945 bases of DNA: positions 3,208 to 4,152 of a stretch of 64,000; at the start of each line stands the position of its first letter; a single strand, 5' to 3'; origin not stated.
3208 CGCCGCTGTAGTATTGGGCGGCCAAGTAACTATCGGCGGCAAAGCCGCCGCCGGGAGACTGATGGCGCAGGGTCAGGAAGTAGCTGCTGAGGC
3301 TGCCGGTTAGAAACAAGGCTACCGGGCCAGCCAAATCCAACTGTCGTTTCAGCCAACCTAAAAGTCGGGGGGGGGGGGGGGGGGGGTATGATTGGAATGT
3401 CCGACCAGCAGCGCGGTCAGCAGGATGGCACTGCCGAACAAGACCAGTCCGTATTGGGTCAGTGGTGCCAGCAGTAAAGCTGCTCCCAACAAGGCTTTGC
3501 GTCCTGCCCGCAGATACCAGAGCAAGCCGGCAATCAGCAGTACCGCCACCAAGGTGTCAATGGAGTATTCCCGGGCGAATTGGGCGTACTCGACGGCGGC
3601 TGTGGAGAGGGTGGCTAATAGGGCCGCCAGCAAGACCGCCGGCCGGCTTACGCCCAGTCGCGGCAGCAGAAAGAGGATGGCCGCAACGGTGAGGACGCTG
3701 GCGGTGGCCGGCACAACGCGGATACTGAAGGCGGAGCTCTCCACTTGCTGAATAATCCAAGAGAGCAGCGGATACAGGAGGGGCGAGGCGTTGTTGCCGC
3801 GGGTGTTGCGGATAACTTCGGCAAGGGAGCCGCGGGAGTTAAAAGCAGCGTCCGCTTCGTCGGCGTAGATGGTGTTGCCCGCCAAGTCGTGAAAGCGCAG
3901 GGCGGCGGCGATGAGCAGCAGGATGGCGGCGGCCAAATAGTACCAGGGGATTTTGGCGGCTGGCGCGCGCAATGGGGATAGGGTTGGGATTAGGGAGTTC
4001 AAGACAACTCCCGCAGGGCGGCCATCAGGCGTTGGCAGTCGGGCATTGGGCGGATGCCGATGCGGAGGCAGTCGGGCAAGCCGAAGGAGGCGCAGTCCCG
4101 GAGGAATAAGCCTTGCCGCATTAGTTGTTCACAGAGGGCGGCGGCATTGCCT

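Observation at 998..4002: Candidate phase-variable GT-C glycosyltransferase: C20 tract exactly at the frameshift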

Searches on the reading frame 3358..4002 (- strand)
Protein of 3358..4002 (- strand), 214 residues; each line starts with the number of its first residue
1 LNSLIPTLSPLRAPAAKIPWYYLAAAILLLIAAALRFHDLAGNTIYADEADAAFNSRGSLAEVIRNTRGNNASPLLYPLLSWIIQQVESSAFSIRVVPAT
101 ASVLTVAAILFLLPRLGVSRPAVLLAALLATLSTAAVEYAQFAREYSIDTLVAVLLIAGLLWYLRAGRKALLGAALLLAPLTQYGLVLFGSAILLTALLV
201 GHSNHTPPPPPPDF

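Call 9: search_protein_families(library=pfam, proteins=[window:3358-4002:-], max_evalue=0.01)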
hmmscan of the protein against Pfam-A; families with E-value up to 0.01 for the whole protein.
window:3358-4002:- (214 aa): 2 families
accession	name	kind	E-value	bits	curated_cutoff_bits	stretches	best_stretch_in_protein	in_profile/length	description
PF13231.12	PMT_2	-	4.7e-05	24.1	26.1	1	74-201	3-132/160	Dolichyl-phosphate-mannose-protein mannosyltransferase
PF02366.24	PMT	-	0.0045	17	22.7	1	89-165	80-153/245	Dolichyl-phosphate-mannose-protein mannosyltransferase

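Call 78: find_homologous_proteins(query=window:3358-4002:-, max_evalue=1e-30)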
Query window:3358-4002:- (214 aa): 61 proteins with E <= 1e-30 among 8000 candidates.
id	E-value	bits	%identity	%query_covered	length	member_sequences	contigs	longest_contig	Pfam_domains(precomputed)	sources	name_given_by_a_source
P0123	1.6e-125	435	100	100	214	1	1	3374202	-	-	-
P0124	1.1e-67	246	63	93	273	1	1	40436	-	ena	-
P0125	1.7e-66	242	62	100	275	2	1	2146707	-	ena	-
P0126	1.0e-65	239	67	83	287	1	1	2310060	-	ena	-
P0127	2.8e-65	238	62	99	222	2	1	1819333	-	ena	-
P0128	6.1e-65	237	68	81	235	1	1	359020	-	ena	-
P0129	1.1e-64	236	63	92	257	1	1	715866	-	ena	-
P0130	5.7e-64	234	61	93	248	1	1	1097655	-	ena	-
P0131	6.3e-63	230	65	84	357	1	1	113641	-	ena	-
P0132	2.0e-62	229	62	93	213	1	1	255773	-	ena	-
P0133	6.4e-62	227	67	80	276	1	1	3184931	-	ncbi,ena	-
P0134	9.7e-62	226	64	86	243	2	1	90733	-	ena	-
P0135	9.9e-62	226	66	84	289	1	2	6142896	-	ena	-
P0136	3.0e-61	225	68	77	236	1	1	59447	-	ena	-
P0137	4.4e-61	224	68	81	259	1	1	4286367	-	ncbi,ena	-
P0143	1.1e-60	223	66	85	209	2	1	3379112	-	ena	-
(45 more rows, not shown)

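Call 86: find_encoding_contigs(protein=P0143, flank=2600, max_places=3)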
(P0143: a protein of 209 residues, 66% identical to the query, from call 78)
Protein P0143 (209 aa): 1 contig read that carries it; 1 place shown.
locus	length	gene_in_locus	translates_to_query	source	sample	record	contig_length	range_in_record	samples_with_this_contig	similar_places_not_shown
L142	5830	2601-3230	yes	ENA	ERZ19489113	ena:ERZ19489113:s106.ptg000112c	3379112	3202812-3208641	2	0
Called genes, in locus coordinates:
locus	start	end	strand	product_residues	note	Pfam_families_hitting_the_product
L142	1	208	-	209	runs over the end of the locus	PF01936:NYN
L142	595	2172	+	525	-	-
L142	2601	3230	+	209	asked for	-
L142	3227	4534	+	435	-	-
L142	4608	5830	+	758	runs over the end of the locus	-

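Call 87: find_encoding_contigs(protein=P0127, flank=2600, max_places=3)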
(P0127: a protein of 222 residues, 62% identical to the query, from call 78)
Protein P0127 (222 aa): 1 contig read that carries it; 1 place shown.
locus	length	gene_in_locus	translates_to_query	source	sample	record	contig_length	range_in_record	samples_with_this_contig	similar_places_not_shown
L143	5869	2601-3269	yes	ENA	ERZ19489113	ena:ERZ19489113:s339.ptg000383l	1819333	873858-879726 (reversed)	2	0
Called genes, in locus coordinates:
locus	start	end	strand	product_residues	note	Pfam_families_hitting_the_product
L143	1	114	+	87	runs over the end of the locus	-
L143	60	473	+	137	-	PF01850:PIN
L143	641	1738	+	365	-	PF01408:GFO_IDH_MocA, PF22725:GFO_IDH_MocA_C3, PF02894:GFO_IDH_MocA_C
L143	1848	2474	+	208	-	PF13679:Methyltransf_32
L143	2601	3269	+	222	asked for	-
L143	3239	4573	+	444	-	-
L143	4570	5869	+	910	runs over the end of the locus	-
